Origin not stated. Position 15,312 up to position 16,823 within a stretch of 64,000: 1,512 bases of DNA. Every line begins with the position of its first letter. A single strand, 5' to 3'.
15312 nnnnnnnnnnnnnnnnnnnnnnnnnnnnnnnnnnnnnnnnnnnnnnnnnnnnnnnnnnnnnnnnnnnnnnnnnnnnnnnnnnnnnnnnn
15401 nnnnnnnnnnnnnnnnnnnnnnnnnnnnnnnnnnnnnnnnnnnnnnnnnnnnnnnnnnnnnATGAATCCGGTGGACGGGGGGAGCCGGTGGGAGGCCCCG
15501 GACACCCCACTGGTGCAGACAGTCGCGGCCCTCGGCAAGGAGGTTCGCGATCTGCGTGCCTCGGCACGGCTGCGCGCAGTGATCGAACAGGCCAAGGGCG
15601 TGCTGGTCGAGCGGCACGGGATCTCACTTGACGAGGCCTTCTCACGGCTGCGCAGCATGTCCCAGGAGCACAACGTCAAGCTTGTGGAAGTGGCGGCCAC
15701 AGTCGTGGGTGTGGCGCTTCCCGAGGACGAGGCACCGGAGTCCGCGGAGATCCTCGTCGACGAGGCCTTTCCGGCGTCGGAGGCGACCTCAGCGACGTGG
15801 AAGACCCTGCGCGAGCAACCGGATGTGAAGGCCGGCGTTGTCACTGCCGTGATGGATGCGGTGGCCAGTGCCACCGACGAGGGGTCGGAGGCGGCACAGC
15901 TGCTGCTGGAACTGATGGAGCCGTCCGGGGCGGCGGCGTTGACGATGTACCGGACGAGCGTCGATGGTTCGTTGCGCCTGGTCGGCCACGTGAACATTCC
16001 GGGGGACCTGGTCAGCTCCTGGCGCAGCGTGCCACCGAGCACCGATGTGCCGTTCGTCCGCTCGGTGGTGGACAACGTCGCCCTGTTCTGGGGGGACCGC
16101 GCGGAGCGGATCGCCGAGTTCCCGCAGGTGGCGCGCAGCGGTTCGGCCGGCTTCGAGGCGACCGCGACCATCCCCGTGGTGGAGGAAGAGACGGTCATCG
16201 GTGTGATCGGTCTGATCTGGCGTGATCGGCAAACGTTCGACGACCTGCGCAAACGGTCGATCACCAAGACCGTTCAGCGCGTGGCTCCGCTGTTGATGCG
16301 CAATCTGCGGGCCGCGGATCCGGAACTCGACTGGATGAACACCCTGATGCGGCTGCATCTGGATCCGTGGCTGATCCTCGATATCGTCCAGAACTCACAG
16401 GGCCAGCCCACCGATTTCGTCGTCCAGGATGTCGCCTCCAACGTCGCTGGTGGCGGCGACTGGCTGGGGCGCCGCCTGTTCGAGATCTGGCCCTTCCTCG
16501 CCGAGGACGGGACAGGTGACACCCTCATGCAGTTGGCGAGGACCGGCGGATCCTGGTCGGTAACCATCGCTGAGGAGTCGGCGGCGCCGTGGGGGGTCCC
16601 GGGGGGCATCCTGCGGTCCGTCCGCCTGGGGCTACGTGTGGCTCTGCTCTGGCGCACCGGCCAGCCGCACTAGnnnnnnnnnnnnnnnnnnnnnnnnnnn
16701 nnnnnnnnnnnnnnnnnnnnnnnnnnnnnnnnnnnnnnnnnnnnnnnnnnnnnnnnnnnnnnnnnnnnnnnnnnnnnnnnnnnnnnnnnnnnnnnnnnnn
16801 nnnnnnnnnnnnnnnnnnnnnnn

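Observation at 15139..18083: Partner-switching-like module without a kinase: non-phosphorylatable STAS, N-terminal-ANTAR/GAF/PAS protein and a membrane PAS-PP2C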

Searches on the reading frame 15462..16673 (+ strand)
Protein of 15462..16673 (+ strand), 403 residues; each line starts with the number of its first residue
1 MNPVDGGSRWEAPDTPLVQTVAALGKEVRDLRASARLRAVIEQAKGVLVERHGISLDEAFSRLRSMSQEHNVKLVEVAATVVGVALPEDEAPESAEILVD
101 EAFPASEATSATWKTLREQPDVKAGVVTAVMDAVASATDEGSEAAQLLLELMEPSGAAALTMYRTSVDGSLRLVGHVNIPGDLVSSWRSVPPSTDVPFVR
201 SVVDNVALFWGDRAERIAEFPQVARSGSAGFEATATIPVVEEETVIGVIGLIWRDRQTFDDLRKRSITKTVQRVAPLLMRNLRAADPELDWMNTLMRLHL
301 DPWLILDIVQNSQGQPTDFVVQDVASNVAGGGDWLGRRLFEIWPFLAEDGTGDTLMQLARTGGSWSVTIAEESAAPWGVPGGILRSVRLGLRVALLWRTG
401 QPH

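Call 5: search_protein_families(library=ncbifam, proteins=[window:15462-16673:+], max_evalue=0.1)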
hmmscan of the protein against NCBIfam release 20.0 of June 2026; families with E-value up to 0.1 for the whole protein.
window:15462-16673:+ (403 aa): 1 family
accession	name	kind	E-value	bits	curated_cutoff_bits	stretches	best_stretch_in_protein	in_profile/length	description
NF007286.0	PRK09754.1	equivalog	0.097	11.4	447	0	22-87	119-185/400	phenylpropionate dioxygenase ferredoxin reductase subunit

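Call 6: search_protein_families(library=pfam, proteins=[window:15462-16673:+], max_evalue=0.1)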
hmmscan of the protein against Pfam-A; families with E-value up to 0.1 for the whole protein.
window:15462-16673:+ (403 aa): 2 families
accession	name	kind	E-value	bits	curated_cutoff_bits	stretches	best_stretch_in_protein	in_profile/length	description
PF03861.19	ANTAR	-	1.3e-18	66.9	27.3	1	30-82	2-54/54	ANTAR domain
PF13185.12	GAF_2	-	1.1e-05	26.1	28.6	1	143-265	6-122/136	GAF domain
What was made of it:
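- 15462..16673 (+): ANTAR/GAF/PAS-like sensor protein (403 aa). Coiled-coil helix plus ANTAR covers residues 15-85 (about nt 15504-15716), GAF about 143-265 (nt 15888-16256) and a PAS-like domain about 285-400 (nt 16314-16661). Its ATG overlaps the STAS stop. Pfam ANTAR 1.3e-18 (call 6).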

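Call 18: find_homologous_proteins(query=window:15462-16673:+, max_evalue=0.001)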
Query window:15462-16673:+ (403 aa): 162 proteins with E <= 0.001 among 8000 candidates; the best 120 are listed.
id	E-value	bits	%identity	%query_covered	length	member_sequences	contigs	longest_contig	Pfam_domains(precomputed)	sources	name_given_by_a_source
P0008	2.0e-231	786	98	92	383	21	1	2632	PF13185.13,PF03861.20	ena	-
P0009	1.0e-230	784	87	100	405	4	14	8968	PF03861.20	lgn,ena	-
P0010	5.0e-228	775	87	100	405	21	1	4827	PF13185.13,PF03861.20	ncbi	-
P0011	5.6e-225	765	85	100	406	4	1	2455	PF03861.20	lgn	-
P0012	3.0e-211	720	80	100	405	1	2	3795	PF13185.13,PF03861.20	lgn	-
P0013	4.3e-208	709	79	100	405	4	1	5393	PF13185.13,PF03861.20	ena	-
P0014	3.3e-189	647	72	99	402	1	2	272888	PF03861.20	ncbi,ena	-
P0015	3.4e-189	647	73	99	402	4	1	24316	PF13185.13,PF03861.20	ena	-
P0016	3.0e-188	644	71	99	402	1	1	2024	PF13185.13,PF03861.20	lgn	-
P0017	1.1e-185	636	71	99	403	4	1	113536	PF03861.20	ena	-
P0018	4.1e-182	624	71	99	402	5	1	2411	PF13185.13,PF03861.20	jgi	-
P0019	5.5e-180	617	71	96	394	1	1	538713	PF13185.13,PF03861.20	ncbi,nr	ncbi:MAG: ANTAR domain-containing protein [Micrococcales bacterium]|nr:ANTAR domain-containing prote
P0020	1.1e-179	616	71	97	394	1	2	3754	PF13185.13,PF03861.20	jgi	jgi:hypothetical protein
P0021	1.8e-179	615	71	96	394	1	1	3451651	PF13185.13,PF03861.20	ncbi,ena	-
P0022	5.4e-179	613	70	96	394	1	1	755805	PF13185.13,PF03861.20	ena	-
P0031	7.0e-151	521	62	95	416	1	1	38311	PF13185.13,PF03861.20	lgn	-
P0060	5.3e-132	459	54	96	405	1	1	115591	PF13185.13,PF03861.20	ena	-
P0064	3.3e-131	456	55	96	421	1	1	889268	PF13185.13,PF03861.20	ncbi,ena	-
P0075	9.8e-130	451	54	96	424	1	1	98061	PF03861.20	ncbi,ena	-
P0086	1.1e-127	445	54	96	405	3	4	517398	PF03861.20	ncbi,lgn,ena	-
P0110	1.9e-122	427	52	98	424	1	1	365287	PF03861.20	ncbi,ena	-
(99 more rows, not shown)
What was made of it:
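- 15462..16673 (+): More than 160 full-length homologues (call 18).
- On N-terminal ANTAR-GAF-PAS family (uncharacterised): More than 160 homologues at 50-98% identity (call 18).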

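Call 19: find_encoding_contigs(protein=P0021, flank=10000, max_places=1)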
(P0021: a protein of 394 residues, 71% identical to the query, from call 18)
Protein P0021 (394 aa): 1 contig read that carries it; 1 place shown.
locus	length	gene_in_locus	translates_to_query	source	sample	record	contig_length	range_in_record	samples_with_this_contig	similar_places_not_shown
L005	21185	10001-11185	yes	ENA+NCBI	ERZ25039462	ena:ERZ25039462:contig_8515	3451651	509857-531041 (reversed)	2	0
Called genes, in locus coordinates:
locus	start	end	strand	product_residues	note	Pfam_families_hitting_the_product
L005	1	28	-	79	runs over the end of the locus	-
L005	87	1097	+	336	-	PF00590:TP_methylase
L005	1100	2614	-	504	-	PF05227:CHASE3, PF07228:SpoIIE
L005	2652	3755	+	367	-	PF00155:Aminotran_1_2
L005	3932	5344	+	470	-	PF01654:Cyt_bd_oxida_I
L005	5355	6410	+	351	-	PF02322:Cyt_bd_oxida_II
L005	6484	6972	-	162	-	PF18306:LDcluster4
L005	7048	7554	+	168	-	-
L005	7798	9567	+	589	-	PF13579:Glyco_trans_4_4 (weak), PF04542:Sigma70_r2, PF04539:Sigma70_r3, PF04545:Sigma70_r4, PF08281:Sigma70_r4_2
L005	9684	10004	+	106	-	PF01740:STAS (weak), PF13466:STAS_2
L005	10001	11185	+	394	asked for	PF03861:ANTAR, PF13185:GAF_2 (weak)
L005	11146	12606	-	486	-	PF08448:PAS_4 (weak), PF07228:SpoIIE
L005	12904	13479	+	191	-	PF01814:Hemerythrin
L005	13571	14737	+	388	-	PF00999:Na_H_Exchanger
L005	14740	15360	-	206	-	PF00072:Response_reg, PF00196:GerE (weak)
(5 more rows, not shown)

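Call 20: find_encoding_contigs(protein=P0064, flank=10000, max_places=1)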
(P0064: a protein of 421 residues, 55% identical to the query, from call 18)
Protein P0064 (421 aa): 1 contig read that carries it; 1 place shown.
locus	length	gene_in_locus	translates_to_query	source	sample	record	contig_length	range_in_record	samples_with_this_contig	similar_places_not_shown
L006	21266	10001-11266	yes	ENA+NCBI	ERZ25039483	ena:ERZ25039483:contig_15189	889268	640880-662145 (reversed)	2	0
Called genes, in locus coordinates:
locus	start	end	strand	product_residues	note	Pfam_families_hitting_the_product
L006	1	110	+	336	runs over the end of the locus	PF00005:ABC_tran, PF13304:AAA_21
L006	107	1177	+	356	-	-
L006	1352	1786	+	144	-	PF19850:DUF6325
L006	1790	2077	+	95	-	PF09851:SHOCT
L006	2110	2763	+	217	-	PF04020:Phage_holin_4_2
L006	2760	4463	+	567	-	PF03109:ABC1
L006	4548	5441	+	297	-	PF01048:PNP_UDP_1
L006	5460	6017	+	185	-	PF00300:His_Phos_1 (faint)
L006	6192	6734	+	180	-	-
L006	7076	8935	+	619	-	PF13692:Glyco_trans_1_4 (faint), PF04542:Sigma70_r2, PF04539:Sigma70_r3 (weak), PF08281:Sigma70_r4_2, PF04545:Sigma70_r4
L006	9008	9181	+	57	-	PF05532:CsbD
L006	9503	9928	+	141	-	PF13242:Hydrolase_like (weak)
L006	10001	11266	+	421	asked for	PF03861:ANTAR, PF13185:GAF_2 (weak)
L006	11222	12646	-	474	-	PF07228:SpoIIE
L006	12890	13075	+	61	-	-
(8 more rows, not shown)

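Call 21: find_encoding_contigs(protein=P0110, flank=10000, max_places=1)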
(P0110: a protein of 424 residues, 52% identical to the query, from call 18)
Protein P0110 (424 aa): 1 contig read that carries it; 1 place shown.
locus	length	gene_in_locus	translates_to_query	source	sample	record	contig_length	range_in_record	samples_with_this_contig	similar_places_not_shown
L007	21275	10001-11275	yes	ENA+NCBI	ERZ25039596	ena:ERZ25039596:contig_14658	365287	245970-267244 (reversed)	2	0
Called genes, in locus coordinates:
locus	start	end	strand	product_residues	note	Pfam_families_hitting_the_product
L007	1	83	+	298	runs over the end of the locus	PF07691:PA14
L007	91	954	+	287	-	PF07250:Glyoxal_oxid_N (weak), PF09118:GO-like_E_set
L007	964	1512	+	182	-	-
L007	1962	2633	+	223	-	-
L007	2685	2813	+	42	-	-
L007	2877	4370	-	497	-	-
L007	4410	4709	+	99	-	-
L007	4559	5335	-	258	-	-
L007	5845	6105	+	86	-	-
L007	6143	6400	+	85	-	-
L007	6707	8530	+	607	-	PF13692:Glyco_trans_1_4 (weak), PF04542:Sigma70_r2, PF04539:Sigma70_r3, PF04545:Sigma70_r4, PF08281:Sigma70_r4_2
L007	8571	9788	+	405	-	PF13439:Glyco_transf_4, PF13579:Glyco_trans_4_4, PF00534:Glycos_transf_1, PF13692:Glyco_trans_1_4, PF13524:Glyco_trans_1_2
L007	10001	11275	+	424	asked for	PF03861:ANTAR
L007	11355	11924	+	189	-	PF01814:Hemerythrin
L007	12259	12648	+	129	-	-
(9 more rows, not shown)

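Call 23: find_related_loci(query=A1, collection=genome_contigs, flank=10000)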
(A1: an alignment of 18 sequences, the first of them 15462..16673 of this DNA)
Query A1 (403 aa) in genome_contigs; peptide patterns used: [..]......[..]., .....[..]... (x = any residue, [..] = any of these).
600 stretches matched a pattern (row limit reached: there are more); 530 encode a relative of the query (tblastn E <= 1e-3); the best 80 are kept; 80 distinct loci.
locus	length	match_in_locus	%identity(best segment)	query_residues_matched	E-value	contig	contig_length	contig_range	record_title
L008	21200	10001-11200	72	1-400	0e+0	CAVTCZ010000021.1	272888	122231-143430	MAG: uncultured Actinomycetota bacterium isolate MFD00905.bin.1.260 genome assembly, contig: contig_8357, whole genome s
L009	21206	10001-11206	61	1-401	5e-161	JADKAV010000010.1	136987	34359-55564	MAG: Micrococcales bacterium isolate Mari_18-Q3-R65-66_BATAC.348 tig00011230-10-1359080, whole genome shotgun sequence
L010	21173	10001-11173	62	12-400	7e-157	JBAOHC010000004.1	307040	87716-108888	MAG: Candidatus Nanopelagicales bacterium isolate AS_Ams2_Bin7 np1_contig_4341, whole genome shotgun sequence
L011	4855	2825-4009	57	8-401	9e-135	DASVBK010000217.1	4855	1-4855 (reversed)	MAG TPA_asm: Candidatus Nanopelagicales bacterium isolate SMAG_U1977 k141_359547, whole genome shotgun sequence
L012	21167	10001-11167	54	13-400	6e-128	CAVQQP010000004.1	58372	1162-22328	MAG: uncultured Actinomycetes bacterium isolate MFD09848.bin.1.116 genome assembly, contig: contig_14795, whole genome s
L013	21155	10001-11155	53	17-400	1e-121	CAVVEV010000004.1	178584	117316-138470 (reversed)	MAG: uncultured Actinomycetes bacterium isolate MFD04716.bin.2.50 genome assembly, contig: contig_22728, whole genome sh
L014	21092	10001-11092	29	17-362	8e-29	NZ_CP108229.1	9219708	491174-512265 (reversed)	Kitasatospora sp. NBC_00085 chromosome, complete genome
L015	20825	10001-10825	32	21-275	5e-25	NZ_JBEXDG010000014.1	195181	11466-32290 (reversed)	Dactylosporangium sp. NPDC005555 NPDC005555_21_G2.ctg-0014, whole genome shotgun sequence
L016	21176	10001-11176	30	5-351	1e-24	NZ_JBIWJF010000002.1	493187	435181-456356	Kitasatospora sp. NPDC093550 NPDC093550_178_C3.ctg-0002, whole genome shotgun sequence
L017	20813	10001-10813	33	21-275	2e-24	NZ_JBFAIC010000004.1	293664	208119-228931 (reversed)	Dactylosporangium sp. NPDC050688 NPDC050688_295_D8.ctg-0004, whole genome shotgun sequence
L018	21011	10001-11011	29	21-340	3e-24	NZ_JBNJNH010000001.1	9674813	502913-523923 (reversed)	Dactylosporangium sp. CA-139066 MDNA_WGS_301_1, whole genome shotgun sequence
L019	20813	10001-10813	32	21-275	4e-24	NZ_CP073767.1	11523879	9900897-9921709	Dactylosporangium aurantiacum strain NRRL B-8018 chromosome, complete genome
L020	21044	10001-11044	32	17-351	6e-21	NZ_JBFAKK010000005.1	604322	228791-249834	Phytomonospora sp. NPDC050363 NPDC050363_128_B10.ctg-0005, whole genome shotgun sequence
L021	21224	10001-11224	27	17-359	1e-18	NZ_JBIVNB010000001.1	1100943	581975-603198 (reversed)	Kitasatospora sp. NPDC088391 NPDC088391_187_G4.ctg-0001, whole genome shotgun sequence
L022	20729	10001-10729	31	13-261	3e-17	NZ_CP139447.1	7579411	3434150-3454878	Longispora sp. K20-0274 chromosome, complete genome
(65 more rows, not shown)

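Call 31: search_protein_families(library=pfam, max_evalue=0.01, proteins=[L014:9971-12373:+, L014:8542-8937:+, L014:8957-9352:+, L014:9352-9801:+, L020:9959-12319:+, L020:8028-8450:-, L020:7533-8012:-, L022:8542-8961:-, L015:8409-9656:-, L015:9950-12415:+])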
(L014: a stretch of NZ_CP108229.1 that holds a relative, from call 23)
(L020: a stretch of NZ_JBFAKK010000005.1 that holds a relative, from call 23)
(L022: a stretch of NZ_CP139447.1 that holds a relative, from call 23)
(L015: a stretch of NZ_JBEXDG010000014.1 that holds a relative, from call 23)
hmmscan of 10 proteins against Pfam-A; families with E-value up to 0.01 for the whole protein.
L014:9971-12373:+ (800 aa): 8 families
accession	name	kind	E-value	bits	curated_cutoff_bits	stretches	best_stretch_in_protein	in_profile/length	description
PF07228.17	SpoIIE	-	1.5e-49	169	25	1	615-799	1-191/192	Stage II sporulation protein E (SpoIIE)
PF03861.19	ANTAR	-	3.9e-19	68.6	27.3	1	26-76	4-54/54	ANTAR domain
PF08447.18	PAS_3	-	3.8e-07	30.7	25.6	1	446-535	2-88/89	PAS fold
PF13185.12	GAF_2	-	1.1e-06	29.3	28.6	1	138-274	2-128/136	GAF domain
PF13492.12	GAF_3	-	6.1e-05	23.9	27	1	140-278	2-127/129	GAF domain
PF08448.16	PAS_4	-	0.00034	21.3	23.1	1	324-420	13-108/110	PAS fold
PF01590.32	GAF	-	0.0011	19.9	22.4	1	140-277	2-132/133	GAF domain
PF13426.13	PAS_9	-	0.0012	19.5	27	0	489-541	50-103/103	PAS domain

L014:8542-8937:+ (131 aa): 2 families
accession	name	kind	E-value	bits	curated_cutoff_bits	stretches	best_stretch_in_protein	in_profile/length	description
PF13581.12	HATPase_c_2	-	1.6e-10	41.5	27.4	1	19-125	5-124/127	Histidine kinase-like ATPase domain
PF02518.31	HATPase_c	-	0.0011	19.8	26.4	1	50-106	8-80/111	Histidine kinase-, DNA gyrase B-, and HSP90-like ATPase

L014:8957-9352:+ (131 aa): 2 families
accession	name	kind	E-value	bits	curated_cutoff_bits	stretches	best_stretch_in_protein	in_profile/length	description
PF01740.26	STAS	-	4.4e-20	71.9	22.6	1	27-125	7-106/106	STAS domain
PF13466.11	STAS_2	-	1e-19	70.9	29.2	1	36-111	4-78/80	STAS domain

L014:9352-9801:+ (149 aa): 2 families
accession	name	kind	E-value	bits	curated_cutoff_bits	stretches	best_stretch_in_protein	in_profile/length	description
PF13581.12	HATPase_c_2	-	3.6e-09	37.1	27.4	1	44-129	26-123/127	Histidine kinase-like ATPase domain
PF02518.31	HATPase_c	-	1.6e-05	25.8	26.4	1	48-93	4-51/111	Histidine kinase-, DNA gyrase B-, and HSP90-like ATPase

L020:9959-12319:+ (786 aa): 4 families
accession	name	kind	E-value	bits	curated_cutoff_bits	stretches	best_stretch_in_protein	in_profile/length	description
PF07228.17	SpoIIE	-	2.7e-21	76.9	25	1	606-771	1-174/192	Stage II sporulation protein E (SpoIIE)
PF03861.19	ANTAR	-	2.2e-17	63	27.3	1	29-80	3-54/54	ANTAR domain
PF13185.12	GAF_2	-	8.8e-11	42.6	28.6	1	140-273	2-130/136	GAF domain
PF01590.32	GAF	-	2.4e-05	25.3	22.4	1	142-252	6-108/133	GAF domain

L020:8028-8450:- (140 aa): 1 family
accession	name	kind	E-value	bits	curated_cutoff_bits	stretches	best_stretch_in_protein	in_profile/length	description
PF00571.33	CBS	-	1.5e-28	99.3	24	2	5-55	1-52/57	CBS domain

L020:7533-8012:- (159 aa): 2 families
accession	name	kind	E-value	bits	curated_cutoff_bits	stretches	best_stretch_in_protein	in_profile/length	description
PF03364.25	Polyketide_cyc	-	4.8e-17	62.8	23.4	1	10-129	1-123/126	Polyketide cyclase / dehydrase and lipid transport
PF10604.15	Polyketide_cyc2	-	1.7e-09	38.6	27.4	1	1-135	1-142/142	Polyketide cyclase / dehydrase and lipid transport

L022:8542-8961:- (139 aa): 1 family
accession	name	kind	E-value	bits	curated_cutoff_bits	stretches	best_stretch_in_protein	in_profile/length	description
PF00571.33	CBS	-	5.7e-28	97.4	24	2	5-55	1-52/57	CBS domain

L015:8409-9656:- (415 aa): 9 families
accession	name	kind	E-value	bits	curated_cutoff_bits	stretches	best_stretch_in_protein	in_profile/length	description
PF00534.26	Glycos_transf_1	-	4.6e-33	114.6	26.4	1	212-369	15-169/172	Glycosyl transferases group 1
PF13439.12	Glyco_transf_4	-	1.3e-30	107.1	28.5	1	21-194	2-167/170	Glycosyltransferase Family 4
PF13692.12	Glyco_trans_1_4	-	3.7e-30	105.5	27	1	214-358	3-142/142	Glycosyl transferases group 1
PF13579.12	Glyco_trans_4_4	-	4.1e-29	102.4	29.7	1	21-192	1-158/158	Glycosyl transferase 4-like domain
PF20706.3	GT4-conflict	-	6.5e-18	65.3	26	1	17-385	8-384/385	Family 4 Glycosyltransferase in conflict systems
PF13524.12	Glyco_trans_1_2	-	4.4e-09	36.9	25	1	228-386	3-142/144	Glycosyl transferase-like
PF08323.17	Glyco_transf_5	-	3.1e-08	34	22.7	1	95-135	123-170/239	Starch synthase catalytic domain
PF13477.12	Glyco_trans_4_2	-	9.6e-05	23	23.4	0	99-136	73-112/139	Glycosyl transferase 4-like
PF03033.26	Glyco_transf_28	-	0.0044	17.5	26.2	1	14-72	2-59/139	Glycosyltransferase family 28 N-terminal domain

L015:9950-12415:+ (821 aa): 2 families
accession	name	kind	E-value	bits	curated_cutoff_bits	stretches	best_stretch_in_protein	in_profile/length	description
PF07228.17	SpoIIE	-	1.2e-27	97.6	25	1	637-820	1-191/192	Stage II sporulation protein E (SpoIIE)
PF03861.19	ANTAR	-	1.9e-18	66.4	27.3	1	28-79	3-54/54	ANTAR domain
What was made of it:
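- Closest known: RsbU/RsbV/RsbW-sigmaB and SpoIIE/SpoIIAA/SpoIIAB-sigmaF partner switching. Same: Relatives in Kitasatospora carry the complete set (call 31).
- Fusion evidence: ANTAR-GAF-PAS-SpoIIE in one polypeptide in Kitasatospora, Dactylosporangium and Phytomonospora, confirmed by Pfam (call 31). In Dactylosporangium a separate GT4 gene precedes the sigma gene, in the same order as in the fusion (call 31). Relatives with the fused ANTAR-PP2C have RsbW genes next door (call 31).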
